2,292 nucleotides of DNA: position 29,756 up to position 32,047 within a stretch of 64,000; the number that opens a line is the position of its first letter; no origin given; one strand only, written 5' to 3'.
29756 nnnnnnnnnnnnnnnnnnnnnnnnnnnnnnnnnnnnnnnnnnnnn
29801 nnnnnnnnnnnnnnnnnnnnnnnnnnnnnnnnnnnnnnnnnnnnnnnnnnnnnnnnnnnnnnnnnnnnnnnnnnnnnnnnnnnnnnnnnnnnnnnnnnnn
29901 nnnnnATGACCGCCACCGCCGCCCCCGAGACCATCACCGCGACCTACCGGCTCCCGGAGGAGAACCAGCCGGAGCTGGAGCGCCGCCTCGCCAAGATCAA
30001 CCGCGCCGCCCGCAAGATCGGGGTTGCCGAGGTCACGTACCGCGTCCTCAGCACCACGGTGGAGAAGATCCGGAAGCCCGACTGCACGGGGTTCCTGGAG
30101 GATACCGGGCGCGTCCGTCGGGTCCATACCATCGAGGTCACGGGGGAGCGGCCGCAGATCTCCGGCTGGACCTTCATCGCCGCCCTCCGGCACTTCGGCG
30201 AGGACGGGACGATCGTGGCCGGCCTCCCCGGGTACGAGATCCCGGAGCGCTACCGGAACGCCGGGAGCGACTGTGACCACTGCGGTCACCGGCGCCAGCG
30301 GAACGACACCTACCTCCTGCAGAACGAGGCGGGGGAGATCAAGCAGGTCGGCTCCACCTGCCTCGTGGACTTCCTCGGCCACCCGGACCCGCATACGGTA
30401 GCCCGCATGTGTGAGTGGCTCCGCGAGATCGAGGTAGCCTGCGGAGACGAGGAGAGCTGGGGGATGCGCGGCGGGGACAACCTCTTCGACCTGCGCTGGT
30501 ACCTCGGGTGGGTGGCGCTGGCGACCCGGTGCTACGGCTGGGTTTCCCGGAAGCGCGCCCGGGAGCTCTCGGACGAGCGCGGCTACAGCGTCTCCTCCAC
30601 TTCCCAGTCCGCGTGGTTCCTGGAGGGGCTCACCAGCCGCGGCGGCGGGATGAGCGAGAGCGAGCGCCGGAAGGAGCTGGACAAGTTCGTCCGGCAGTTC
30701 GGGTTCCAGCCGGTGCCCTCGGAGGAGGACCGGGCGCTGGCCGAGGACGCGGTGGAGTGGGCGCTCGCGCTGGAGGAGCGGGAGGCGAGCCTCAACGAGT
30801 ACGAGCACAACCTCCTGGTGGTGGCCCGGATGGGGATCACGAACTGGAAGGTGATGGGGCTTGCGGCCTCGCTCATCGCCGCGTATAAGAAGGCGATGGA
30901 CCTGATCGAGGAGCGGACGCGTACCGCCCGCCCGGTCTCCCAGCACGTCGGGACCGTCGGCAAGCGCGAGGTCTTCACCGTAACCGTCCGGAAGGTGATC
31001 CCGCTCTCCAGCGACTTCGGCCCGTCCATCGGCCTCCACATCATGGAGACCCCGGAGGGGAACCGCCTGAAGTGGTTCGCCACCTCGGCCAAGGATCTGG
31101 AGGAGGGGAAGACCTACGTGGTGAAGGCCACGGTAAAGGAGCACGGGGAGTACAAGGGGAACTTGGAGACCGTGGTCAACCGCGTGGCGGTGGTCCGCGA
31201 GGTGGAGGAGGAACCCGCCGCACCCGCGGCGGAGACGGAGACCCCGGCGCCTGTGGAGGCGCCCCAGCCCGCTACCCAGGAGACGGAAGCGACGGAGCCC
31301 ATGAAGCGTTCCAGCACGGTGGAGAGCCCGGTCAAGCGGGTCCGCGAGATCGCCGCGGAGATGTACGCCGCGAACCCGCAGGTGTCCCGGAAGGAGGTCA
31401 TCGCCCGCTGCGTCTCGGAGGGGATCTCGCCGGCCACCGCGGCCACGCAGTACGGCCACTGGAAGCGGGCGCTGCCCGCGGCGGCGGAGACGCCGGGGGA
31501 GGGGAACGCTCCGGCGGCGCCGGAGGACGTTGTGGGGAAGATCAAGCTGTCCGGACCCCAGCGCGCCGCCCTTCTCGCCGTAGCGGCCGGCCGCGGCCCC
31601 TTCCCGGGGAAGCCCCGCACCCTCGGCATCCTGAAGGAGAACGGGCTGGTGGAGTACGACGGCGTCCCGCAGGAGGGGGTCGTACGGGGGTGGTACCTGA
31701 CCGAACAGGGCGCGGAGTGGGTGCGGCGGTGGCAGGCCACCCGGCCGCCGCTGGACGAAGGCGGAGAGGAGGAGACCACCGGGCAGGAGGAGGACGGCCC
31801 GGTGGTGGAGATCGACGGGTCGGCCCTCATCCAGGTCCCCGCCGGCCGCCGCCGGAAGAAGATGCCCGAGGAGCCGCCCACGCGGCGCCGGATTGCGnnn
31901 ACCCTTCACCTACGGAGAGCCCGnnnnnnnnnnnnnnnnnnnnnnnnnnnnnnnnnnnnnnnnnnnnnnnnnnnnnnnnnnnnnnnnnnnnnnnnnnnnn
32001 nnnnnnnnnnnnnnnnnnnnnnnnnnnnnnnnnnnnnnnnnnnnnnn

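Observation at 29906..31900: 664-aa orphan protein as sole large ORF of antisense island 2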

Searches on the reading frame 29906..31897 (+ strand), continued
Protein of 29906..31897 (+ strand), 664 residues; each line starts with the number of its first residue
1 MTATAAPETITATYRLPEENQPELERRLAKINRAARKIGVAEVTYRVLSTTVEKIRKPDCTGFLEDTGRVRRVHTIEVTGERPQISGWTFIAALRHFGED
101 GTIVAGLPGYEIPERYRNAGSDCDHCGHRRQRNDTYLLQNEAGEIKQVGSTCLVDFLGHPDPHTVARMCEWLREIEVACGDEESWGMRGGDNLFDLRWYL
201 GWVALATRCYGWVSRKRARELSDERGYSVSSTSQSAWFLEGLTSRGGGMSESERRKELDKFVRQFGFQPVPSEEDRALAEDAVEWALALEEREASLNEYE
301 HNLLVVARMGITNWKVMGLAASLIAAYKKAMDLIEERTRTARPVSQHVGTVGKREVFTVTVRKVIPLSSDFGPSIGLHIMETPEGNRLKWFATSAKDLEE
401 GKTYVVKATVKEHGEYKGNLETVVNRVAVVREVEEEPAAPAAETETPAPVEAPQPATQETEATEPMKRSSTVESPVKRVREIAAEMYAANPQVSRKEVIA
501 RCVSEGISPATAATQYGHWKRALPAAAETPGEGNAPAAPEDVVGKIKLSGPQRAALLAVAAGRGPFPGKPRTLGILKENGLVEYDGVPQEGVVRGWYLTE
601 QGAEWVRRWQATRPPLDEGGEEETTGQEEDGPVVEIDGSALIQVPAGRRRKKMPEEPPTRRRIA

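Call 37: search_protein_representatives(protein=window:29906-31897:+)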
Query: 664 residues. Proteins with E-value up to 0.001 (for the whole library): 9047; up to 1e-10: 6468; up to 1e-30: 2701. The best 150 are listed.
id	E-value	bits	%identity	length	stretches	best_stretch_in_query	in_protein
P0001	0.0e+00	1503.4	100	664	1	1-664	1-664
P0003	5.5e-142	491.1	58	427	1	1-438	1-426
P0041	4.6e-78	279.9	41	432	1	3-442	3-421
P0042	2.5e-73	264.2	40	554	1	12-429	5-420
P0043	6.0e-73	262.9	41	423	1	11-430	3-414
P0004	1.6e-72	261.6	42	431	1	12-434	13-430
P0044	2.2e-72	261.1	42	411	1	9-430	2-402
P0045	2.7e-72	260.8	41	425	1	7-429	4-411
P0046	1.7e-71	258.2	41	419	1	14-431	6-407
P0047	2.2e-71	257.8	40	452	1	10-446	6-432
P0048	4.8e-71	256.7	41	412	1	7-429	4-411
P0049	3.2e-70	254.0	43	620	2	52-467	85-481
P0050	7.3e-70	252.8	44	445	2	67-451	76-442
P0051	3.4e-69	250.6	41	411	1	9-429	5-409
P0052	4.2e-69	250.3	38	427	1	13-439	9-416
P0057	1.6e-68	248.4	38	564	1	2-432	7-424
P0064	1.7e-67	244.9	41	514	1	11-433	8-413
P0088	2.2e-64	234.7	39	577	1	9-437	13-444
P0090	4.3e-64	233.7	41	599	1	10-428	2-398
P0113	2.6e-62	227.8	37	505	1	12-455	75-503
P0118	6.0e-62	226.6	38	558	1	12-477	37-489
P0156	6.7e-60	219.8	40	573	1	8-442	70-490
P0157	7.8e-60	219.6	33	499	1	13-429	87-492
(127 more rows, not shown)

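Call 57: find_encoding_contigs(protein=P0019, flank=8000, max_places=2)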
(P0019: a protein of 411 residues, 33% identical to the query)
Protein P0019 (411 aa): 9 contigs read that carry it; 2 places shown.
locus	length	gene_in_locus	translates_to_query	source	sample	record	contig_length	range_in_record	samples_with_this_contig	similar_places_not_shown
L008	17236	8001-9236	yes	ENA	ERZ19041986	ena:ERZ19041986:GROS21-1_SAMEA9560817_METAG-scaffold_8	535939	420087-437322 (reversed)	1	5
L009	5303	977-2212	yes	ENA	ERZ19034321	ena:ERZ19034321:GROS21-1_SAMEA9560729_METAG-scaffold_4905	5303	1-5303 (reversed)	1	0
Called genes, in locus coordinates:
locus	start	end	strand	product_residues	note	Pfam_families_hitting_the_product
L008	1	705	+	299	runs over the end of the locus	-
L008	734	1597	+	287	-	PF08902:DUF1848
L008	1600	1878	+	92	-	-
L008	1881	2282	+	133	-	-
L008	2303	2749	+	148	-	-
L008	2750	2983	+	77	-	-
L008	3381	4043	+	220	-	-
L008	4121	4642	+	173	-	-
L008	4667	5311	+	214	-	PF03692:CxxCxxCC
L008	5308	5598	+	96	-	-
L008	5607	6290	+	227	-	-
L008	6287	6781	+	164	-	-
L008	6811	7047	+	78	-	-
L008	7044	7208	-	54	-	-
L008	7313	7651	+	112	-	-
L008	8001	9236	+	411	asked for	-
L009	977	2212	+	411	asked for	-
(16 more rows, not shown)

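Call 58: find_encoding_contigs(protein=P0027, flank=8000, max_places=2)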
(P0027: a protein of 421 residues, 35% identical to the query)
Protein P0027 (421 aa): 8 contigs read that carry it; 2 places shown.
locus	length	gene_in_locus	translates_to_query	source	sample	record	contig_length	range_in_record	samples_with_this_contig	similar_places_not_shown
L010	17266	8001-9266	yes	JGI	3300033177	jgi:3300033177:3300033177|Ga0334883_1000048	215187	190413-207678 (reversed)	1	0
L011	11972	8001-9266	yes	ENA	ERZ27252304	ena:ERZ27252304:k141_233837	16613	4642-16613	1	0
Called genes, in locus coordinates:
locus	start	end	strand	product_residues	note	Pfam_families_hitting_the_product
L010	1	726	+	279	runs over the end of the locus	-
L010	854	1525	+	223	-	-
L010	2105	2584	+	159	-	-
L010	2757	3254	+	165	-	-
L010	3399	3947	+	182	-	-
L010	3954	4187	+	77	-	-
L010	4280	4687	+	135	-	-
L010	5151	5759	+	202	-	-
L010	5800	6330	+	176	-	-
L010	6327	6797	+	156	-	-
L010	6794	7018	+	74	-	-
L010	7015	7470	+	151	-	-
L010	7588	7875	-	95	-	-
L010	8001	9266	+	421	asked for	-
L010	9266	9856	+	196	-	-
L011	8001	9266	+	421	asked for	-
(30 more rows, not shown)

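Call 62: search_protein_families(library=pfam, proteins=[P0042, P0049, P0057, P0088, P0090, P0118, P0156, P0064, P0113, P0157], max_evalue=0.01)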
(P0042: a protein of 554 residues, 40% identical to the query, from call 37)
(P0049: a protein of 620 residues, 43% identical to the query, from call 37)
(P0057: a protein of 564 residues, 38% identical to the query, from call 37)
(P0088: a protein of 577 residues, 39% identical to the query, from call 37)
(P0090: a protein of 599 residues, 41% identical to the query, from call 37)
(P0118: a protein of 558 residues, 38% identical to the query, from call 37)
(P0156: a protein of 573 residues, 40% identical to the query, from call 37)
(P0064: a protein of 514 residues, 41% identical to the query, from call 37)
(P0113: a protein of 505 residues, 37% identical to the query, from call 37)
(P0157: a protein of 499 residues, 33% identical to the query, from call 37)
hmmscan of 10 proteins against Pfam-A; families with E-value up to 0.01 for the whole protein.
P0042 (554 aa): 0 families

P0049 (620 aa): 1 family
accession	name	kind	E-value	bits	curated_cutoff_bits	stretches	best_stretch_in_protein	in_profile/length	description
PF24623.2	Phage_zn_bind_8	-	1.1e-06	28.7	24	1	482-524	4-45/57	Putative DNA-binding phage zinc finger domain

P0057 (564 aa): 0 families

P0088 (577 aa): 0 families

P0090 (599 aa): 0 families

P0118 (558 aa): 0 families

P0156 (573 aa): 0 families

P0064 (514 aa): 0 families

P0113 (505 aa): 0 families

P0157 (499 aa): 0 families

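Call 76: get_annotated_region(hit=H38, flank=2500)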
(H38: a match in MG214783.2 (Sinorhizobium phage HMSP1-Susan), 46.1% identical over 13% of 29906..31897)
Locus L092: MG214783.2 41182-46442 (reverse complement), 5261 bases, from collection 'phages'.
description: Sinorhizobium phage HMSP1-Susan, complete genome.
organism: Sinorhizobium phage HMSP1-Susan (NCBI taxid 2049306)
taxonomy: Viruses; Duplodnaviria; Heunggongvirae; Uroviricota; Caudoviricetes
host: Sinorhizobium meliloti; source: -; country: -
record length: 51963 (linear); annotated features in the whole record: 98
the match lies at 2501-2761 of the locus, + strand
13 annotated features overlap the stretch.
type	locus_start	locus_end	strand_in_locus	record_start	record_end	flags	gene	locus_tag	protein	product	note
CDS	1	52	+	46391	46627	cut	-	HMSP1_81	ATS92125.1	hypothetical protein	Hypothetical Protein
CDS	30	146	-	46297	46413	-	-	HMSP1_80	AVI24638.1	hypothetical protein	Novel Hypothetical Protein Phage HMSP-1 Susan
CDS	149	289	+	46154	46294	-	-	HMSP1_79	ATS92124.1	hypothetical protein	Hypothetical Protein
CDS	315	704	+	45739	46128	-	-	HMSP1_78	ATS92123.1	hypothetical protein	Hypothetical protein: Similar to hypothetical protein of PHAGE_Strept_SF3_NC_028952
CDS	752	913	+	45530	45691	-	-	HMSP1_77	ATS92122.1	hypothetical protein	-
CDS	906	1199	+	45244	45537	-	-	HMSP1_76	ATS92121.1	hypothetical protein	Hypothetical protein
CDS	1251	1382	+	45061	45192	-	-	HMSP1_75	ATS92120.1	hypothetical protein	Hypothetical protein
CDS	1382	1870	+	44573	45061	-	-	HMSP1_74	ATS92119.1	hypothetical protein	Hypothetical protein: Similar to hypothetical protein of PHAGE_Agroba_7_7_1_NC_019519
CDS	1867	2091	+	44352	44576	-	-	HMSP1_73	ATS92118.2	hypothetical protein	Hypothetical protein: Similart to acyl carrier protein of PHAGE_Serrat_phiMAM1_NC_020083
CDS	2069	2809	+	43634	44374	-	-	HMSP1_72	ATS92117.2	hypothetical protein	Hypothetical protein: Similar to hypothetical protein of PHAGE_Rhizob_vB_RglS_P106B_NC_023566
misc_feature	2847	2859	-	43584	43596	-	-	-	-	-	attR: phage integration site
CDS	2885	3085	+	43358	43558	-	-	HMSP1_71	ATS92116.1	hypothetical protein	Hypothetical protein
CDS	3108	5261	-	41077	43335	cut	-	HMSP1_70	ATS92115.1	putative DNA primase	Similar to DNA primase of Klebsiella phage vB_KpnM_KpV79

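Call 82: find_encoding_contigs(protein=P0003, flank=8000, max_places=2)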
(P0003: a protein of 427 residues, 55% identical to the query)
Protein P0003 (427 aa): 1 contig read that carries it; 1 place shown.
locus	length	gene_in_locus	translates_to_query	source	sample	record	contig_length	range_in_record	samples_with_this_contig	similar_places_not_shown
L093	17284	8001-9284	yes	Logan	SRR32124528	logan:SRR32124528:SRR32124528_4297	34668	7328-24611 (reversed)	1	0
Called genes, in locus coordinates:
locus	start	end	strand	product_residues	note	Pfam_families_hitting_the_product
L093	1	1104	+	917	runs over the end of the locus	-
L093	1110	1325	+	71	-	-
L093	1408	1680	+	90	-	PF00313:CSD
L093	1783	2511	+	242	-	-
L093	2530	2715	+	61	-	-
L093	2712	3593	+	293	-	PF14216:DUF4326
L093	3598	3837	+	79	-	-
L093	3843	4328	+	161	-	-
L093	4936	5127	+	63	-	-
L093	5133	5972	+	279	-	PF00145:DNA_methylase (faint)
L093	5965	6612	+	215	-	PF08719:NADAR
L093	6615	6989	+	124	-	-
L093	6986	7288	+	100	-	-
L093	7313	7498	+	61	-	-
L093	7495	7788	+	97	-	-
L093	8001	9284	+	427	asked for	-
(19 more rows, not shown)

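Call 83: find_encoding_contigs(protein=P0002, flank=8000, max_places=2)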
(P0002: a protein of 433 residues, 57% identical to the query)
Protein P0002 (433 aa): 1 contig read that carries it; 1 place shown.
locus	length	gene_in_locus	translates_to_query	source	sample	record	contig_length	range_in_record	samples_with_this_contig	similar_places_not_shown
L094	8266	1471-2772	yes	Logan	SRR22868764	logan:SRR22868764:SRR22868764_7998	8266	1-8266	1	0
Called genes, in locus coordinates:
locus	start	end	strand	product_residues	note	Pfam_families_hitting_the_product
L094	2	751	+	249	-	?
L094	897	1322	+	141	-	-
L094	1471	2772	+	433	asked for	-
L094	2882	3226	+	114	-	-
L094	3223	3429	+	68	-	-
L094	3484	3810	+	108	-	-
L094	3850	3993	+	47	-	-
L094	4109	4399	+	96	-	-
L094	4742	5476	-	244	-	PF01510:Amidase_2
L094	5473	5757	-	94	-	PF23809:Phage_holin_9 (weak)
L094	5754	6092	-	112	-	-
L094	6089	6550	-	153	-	-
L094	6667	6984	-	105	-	PF02369:Big_1 (faint)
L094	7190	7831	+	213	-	-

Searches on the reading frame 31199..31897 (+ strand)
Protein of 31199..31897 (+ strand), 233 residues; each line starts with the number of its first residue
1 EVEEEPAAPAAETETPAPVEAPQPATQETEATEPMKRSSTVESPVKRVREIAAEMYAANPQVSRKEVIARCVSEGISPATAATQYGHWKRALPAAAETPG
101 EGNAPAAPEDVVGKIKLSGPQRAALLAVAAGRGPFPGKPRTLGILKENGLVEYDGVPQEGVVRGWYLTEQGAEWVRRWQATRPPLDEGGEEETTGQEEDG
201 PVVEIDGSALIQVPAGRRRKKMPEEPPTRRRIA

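Call 15: find_homologous_proteins(query=window:31199-31897:+, max_evalue=0.01)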
Query window:31199-31897:+ (233 aa): 2 proteins with E <= 0.01 among 8000 candidates.
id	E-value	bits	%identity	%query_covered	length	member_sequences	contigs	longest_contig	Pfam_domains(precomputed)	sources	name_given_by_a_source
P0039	8.0e-12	64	66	23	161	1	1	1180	-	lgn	-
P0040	9.9e-3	34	51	22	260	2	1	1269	-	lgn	-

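Call 41: search_dna_similar(query=window:31280-31897:+, collection=phages, mode=protein, max_evalue=0.01, max_rows=30)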
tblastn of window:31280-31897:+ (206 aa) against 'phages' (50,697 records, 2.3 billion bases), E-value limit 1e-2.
Records with a match: 31; places in all: 43; records where one place covers at least 80% of the query: 0.
Best place of each record, by identity: <60% 31.
By first word of the organism name: Rhizobium 13; Vibrio 7; Stenotrophomonas 3; Pseudomonas 2; Burkholderia 2; Variovorax 1; Achromobacter 1; Shewanella 1; Sulfitobacter 1.
By host as written in the record: Rhizobium etli GR56 5; Stenotrophomonas maltophilia 3; Vibrio breoganii 3; Vibrio parahaemolyticus 3; Pseudomonas aeruginosa 2; Rhizobium phaseoli R630 2; Burkholderia cepacia 2; Variovorax paradoxus DSM 645 1; and 10 more.
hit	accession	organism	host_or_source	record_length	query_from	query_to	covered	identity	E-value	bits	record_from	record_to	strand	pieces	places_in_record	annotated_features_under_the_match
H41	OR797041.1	Stenotrophomonas phage vB_SmaS_Bhz54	Stenotrophomonas maltophilia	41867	8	61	26%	57.4%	3e-9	62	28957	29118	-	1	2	hypothetical protein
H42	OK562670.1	Stenotrophomonas phage vB_SM_ytsc_ply2008005c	Stenotrophomonas maltophilia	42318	8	61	26%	57.4%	3e-9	62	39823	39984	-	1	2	hypothetical protein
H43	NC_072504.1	Stenotrophomonas phage vB_SM_ytsc_ply2008005c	Stenotrophomonas maltophilia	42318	8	61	26%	57.4%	3e-9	62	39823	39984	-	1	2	hypothetical protein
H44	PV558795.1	Variovorax phage VPv64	Variovorax paradoxus DSM 645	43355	8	61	26%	57.4%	3e-9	61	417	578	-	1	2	record has no annotation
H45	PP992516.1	Pseudomonas phage Baskent_P4_1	Pseudomonas aeruginosa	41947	8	61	26%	57.4%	3e-9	61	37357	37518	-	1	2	hypothetical protein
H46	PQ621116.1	Pseudomonas phage PSASB_03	Pseudomonas aeruginosa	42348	8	61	26%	57.4%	5e-9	61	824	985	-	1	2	hypothetical protein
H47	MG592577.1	Vibrio phage 1.207.B._10N.222.51.C2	Vibrio breoganii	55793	9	65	28%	49.1%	1e-6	54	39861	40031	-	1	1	hypothetical protein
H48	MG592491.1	Vibrio phage 1.117.O._10N.261.45.E9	Vibrio breoganii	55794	9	65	28%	49.1%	1e-6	54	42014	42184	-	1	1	hypothetical protein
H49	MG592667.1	Vibrio phage 2.117.O._10N.261.45.E9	Vibrio breoganii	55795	9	65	28%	49.1%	1e-6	54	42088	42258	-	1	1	hypothetical protein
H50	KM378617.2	Vibrio phage VpKK5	Vibrio parahaemolyticus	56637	8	65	28%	48.3%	9e-8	57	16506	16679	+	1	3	hypothetical protein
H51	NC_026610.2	Vibrio phage VpKK5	Vibrio parahaemolyticus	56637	8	65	28%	48.3%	9e-8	57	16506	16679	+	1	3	hypothetical protein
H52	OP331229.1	Vibrio phage 033B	Vibrio parahaemolyticus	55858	8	65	28%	48.3%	1e-7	57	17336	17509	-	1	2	hypothetical protein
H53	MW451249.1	Vibrio phage GH32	Vibrio parahaemolyticus GH32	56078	8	65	28%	48.3%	1e-7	57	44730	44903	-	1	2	record has no annotation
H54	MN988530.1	Rhizobium phage RHph_N17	Rhizobium phaseoli R630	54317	2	63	30%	45.2%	5e-4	46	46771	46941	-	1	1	hypothetical protein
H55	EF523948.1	Burkholderia phage BcepGomr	Burkholderia cepacia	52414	10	71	30%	44.8%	3e-3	44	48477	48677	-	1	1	BcepGomrgp65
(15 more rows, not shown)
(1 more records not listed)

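Call 42: get_annotated_region(hit=H45, flank=3000)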
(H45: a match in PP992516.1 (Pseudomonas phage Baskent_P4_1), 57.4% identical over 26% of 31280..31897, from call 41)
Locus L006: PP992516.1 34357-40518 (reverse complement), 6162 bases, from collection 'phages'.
description: Pseudomonas phage Baskent_P4_1, complete genome.
organism: Pseudomonas phage Baskent_P4_1 (NCBI taxid 3236750)
taxonomy: Viruses; Duplodnaviria; Heunggongvirae; Uroviricota; Caudoviricetes
host: Pseudomonas aeruginosa; source: waste water; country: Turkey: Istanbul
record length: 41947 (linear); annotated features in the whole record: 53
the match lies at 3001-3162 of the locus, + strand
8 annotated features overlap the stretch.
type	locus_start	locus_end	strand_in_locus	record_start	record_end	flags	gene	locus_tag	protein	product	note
CDS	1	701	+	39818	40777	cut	-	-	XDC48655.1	exonuclease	-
CDS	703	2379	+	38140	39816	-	-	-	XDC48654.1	DNA helicase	-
CDS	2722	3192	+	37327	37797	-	-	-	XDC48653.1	hypothetical protein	-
CDS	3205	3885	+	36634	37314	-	-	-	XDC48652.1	hypothetical protein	-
CDS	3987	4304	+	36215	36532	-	-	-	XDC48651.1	hypothetical protein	-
CDS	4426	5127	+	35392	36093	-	-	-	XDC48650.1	queuosine biosynthesis radical SAM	-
CDS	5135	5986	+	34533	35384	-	-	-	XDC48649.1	7-cyano-7-deazaguanine synthase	-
CDS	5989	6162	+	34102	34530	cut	-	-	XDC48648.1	putative QueD-like 6-pyruvoyl-tetrahydropterin synthase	-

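Call 43: get_annotated_region(hit=H50, flank=3000)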
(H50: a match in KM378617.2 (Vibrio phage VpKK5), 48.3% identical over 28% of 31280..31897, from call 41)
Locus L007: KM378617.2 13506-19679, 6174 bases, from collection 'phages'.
description: Vibrio phage VpKK5, complete genome.
organism: Vibrio phage VpKK5 (NCBI taxid 1538804)
taxonomy: Viruses; Duplodnaviria; Heunggongvirae; Uroviricota; Caudoviricetes; Queuovirinae
host: Vibrio parahaemolyticus; source: marine sediment; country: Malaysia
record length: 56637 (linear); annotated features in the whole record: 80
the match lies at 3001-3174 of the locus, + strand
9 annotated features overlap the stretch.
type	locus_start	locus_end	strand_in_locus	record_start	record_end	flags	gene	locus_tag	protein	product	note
CDS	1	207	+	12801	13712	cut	-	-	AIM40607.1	hypothetical protein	orf23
CDS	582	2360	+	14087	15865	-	-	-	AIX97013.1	DNA/RNA helicase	orf24; type III restriction enzyme, helicase conserved C-terminal domain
CDS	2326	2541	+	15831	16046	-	-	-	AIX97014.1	hypothetical protein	orf25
CDS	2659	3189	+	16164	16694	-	-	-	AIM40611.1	hypothetical protein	orf26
CDS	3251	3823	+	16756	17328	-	-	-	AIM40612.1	hypothetical protein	orf27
CDS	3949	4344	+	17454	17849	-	-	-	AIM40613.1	hypothetical protein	orf28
CDS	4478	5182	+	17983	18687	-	-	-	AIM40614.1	orgamic radical activating enzyme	orf29; 4Fe-4S single cluster domain; radical SAM superfamily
CDS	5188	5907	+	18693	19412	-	-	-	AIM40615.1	7-cyano-7-deazaguanine synthase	orf30; QueC, queuosine biosynthesis protein QueC, IPR018317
CDS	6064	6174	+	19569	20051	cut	-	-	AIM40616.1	6-pyruvoyl tetrahydropterin synthase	orf31; PTPS, 6-pyruvoyl tetrahydropterin synthase/QueD family protein, IPR007115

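Call 65: search_protein_families(library=pfam, proteins=[window:31199-31897:+], max_evalue=10)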
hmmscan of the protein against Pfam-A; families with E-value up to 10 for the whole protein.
window:31199-31897:+ (233 aa): 1 family
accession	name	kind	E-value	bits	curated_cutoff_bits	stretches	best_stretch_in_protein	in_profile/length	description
PF07398.16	MDMPI_C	-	0.086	14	29.5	1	81-138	26-77/90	MDMPI C-terminal domain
